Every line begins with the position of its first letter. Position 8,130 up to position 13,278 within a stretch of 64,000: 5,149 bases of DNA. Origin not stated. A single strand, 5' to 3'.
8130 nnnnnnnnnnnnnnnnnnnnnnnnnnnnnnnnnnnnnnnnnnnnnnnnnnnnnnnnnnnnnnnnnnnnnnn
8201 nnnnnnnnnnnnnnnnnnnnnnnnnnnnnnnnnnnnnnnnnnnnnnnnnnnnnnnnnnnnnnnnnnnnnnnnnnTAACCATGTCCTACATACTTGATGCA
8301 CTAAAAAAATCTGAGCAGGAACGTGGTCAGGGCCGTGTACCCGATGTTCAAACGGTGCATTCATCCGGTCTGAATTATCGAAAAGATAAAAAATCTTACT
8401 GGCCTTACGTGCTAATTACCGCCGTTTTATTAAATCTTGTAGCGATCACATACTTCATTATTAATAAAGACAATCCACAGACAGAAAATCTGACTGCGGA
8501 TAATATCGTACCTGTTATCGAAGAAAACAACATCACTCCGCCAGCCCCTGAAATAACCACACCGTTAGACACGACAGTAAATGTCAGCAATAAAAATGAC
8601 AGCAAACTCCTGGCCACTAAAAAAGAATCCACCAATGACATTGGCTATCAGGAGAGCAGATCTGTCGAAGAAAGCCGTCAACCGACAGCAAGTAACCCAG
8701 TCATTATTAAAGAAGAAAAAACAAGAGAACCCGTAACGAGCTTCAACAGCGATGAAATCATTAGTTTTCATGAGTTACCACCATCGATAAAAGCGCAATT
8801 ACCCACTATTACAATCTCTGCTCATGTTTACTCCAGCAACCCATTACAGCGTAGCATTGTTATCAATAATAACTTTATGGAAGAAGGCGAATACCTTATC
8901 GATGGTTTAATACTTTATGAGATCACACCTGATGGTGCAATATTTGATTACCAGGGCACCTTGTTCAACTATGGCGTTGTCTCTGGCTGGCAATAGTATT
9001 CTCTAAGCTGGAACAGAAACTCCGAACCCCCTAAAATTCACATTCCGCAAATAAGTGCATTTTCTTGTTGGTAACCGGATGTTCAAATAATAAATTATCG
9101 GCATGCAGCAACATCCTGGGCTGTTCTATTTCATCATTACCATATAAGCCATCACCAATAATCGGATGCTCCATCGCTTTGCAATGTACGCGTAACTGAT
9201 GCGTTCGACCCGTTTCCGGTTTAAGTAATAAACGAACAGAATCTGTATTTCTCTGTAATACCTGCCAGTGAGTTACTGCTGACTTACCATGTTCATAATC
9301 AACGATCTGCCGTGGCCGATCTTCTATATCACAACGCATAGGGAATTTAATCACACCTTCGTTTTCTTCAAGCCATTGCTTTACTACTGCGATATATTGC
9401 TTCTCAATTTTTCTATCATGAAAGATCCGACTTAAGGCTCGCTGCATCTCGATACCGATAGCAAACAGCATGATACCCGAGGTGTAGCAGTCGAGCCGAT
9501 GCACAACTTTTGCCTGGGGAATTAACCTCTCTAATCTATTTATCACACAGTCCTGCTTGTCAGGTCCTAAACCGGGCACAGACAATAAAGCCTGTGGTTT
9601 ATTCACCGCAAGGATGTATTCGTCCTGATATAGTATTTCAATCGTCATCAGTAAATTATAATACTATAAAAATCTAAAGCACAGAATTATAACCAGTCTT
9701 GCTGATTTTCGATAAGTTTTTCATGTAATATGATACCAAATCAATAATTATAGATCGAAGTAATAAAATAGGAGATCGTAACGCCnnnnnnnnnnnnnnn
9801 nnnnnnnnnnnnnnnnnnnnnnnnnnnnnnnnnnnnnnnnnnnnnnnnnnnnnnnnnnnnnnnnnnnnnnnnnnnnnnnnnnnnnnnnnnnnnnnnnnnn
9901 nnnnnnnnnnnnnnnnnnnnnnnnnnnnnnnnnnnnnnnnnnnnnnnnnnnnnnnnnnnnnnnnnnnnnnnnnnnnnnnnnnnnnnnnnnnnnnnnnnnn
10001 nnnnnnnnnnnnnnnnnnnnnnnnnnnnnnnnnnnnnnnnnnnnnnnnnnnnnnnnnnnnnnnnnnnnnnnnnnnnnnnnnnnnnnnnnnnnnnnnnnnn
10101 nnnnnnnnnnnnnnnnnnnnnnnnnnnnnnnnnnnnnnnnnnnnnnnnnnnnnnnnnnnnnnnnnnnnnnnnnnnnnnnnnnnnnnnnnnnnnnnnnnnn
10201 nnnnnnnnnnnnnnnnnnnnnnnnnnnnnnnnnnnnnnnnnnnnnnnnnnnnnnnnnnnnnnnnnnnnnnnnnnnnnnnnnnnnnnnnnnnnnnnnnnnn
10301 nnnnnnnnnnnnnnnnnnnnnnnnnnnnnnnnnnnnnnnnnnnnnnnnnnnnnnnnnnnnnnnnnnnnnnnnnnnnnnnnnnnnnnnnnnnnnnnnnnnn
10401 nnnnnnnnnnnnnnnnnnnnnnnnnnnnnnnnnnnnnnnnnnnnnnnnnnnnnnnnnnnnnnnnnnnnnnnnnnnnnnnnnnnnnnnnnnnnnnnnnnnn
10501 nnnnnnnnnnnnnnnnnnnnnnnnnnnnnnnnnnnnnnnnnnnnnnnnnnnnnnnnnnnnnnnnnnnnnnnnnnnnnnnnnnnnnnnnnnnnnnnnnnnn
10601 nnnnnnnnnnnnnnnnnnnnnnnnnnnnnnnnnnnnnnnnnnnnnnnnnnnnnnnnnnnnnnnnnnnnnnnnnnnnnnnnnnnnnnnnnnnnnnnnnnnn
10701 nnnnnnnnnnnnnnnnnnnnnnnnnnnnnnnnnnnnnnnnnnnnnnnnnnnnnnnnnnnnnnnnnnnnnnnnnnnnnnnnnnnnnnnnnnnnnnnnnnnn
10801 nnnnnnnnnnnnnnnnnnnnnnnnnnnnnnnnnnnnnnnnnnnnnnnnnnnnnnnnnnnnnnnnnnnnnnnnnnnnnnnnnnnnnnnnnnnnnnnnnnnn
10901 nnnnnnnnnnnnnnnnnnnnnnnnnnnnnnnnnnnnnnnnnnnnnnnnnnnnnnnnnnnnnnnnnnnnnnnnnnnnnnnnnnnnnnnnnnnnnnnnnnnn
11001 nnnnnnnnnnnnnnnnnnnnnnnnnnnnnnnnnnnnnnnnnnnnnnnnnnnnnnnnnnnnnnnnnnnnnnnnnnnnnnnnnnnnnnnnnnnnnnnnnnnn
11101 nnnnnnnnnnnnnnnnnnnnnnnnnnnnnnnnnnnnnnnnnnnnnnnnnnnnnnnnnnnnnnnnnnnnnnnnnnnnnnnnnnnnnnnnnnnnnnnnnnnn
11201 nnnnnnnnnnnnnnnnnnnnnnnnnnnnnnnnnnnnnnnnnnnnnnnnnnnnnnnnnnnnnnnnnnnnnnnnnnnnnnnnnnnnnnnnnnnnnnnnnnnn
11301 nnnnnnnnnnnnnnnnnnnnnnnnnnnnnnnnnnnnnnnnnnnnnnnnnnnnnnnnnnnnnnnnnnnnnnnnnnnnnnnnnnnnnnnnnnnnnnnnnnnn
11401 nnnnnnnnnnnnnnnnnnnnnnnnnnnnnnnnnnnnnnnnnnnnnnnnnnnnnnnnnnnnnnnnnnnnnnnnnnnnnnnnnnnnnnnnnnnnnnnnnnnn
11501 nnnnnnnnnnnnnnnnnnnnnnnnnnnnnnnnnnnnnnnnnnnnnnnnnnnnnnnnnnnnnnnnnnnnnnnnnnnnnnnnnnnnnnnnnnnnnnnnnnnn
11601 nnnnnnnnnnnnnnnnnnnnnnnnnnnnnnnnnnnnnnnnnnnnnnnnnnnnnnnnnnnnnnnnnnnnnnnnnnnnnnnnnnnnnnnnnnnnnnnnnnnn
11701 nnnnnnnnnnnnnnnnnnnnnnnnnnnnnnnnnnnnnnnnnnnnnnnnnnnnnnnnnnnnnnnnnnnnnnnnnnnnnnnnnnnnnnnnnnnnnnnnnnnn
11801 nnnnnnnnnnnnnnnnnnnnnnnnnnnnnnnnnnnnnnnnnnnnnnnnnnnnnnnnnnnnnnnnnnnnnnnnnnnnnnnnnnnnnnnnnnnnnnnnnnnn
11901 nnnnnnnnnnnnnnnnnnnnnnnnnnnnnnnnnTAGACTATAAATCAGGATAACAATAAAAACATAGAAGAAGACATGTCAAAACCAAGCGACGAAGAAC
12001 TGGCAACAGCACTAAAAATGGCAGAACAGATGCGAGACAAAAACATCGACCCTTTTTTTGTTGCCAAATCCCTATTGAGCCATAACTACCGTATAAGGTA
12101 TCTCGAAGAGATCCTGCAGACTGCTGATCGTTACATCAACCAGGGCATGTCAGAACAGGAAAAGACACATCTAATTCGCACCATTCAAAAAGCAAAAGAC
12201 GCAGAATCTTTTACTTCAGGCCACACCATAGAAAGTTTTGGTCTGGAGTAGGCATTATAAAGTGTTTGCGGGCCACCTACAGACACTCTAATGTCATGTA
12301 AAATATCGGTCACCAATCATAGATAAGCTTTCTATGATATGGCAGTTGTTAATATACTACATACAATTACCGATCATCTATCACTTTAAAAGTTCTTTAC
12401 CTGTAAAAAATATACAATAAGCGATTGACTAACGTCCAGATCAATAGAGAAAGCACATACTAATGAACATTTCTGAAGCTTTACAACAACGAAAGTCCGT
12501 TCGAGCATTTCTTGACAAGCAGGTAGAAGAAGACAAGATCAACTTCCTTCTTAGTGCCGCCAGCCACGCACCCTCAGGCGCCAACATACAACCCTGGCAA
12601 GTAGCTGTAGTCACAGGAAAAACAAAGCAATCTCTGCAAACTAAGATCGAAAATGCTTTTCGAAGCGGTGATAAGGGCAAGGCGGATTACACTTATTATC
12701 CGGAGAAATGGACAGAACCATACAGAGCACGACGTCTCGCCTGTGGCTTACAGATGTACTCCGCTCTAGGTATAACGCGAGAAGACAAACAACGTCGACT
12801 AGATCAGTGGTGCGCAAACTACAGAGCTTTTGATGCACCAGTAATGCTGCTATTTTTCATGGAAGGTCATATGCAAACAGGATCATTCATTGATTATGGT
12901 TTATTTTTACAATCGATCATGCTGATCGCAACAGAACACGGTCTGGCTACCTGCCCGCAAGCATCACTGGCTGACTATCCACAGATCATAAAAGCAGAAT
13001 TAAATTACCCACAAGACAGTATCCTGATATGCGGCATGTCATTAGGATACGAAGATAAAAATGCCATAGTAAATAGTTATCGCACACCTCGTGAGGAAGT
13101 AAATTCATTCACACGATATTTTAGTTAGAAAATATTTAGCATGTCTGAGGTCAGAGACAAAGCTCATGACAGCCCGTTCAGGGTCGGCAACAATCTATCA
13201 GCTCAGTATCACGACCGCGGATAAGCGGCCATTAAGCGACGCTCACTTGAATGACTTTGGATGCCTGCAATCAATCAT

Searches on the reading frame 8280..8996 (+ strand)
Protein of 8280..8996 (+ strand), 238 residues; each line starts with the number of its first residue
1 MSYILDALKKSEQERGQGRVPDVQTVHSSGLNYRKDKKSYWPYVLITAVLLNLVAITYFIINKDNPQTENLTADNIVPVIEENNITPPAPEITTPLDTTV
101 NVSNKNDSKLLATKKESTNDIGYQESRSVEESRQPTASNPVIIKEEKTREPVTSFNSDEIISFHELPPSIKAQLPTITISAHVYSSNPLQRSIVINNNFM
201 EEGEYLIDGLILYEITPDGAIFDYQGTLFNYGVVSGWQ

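Call 65: search_protein_families(library=pfam, proteins=[window:8280-8996:+], max_evalue=0.001)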
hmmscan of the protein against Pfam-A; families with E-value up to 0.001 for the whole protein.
window:8280-8996:+ (238 aa): 1 family
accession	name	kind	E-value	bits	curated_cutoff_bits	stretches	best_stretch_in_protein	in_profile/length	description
PF16537.11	T2SSB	-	3e-18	65.7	28.4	1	174-230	1-57/60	Type II secretion system protein B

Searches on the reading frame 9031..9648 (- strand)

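Call 65: search_protein_families(library=pfam, proteins=[window:9031-9648:-], max_evalue=0.001)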
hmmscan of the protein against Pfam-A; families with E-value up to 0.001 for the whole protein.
window:9031-9648:- (205 aa): 1 family
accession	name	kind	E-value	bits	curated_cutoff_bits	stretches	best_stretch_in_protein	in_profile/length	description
PF00849.27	PseudoU_synth_2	-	8.1e-30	104.5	26.8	1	12-157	2-151/152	RNA pseudouridylate synthase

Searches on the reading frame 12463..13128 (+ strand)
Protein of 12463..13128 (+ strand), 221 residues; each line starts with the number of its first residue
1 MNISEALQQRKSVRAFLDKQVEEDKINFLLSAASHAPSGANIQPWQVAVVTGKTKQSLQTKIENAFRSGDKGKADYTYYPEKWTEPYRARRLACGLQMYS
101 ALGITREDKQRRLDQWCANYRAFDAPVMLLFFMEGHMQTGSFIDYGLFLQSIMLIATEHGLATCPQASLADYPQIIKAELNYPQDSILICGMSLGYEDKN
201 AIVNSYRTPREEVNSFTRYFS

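Call 65: search_protein_families(library=pfam, proteins=[window:12463-13128:+], max_evalue=0.001)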
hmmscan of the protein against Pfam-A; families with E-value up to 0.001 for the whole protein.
window:12463-13128:+ (221 aa): 2 families
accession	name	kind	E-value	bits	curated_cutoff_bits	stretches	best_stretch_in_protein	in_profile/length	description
PF00881.29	Nitroreductase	-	1.4e-26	94.1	23.5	1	8-196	2-167/167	Nitroreductase family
PF14512.11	TM1586_NiRdase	-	5.4e-13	49.5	27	1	117-215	57-150/215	Putative TM nitroreductase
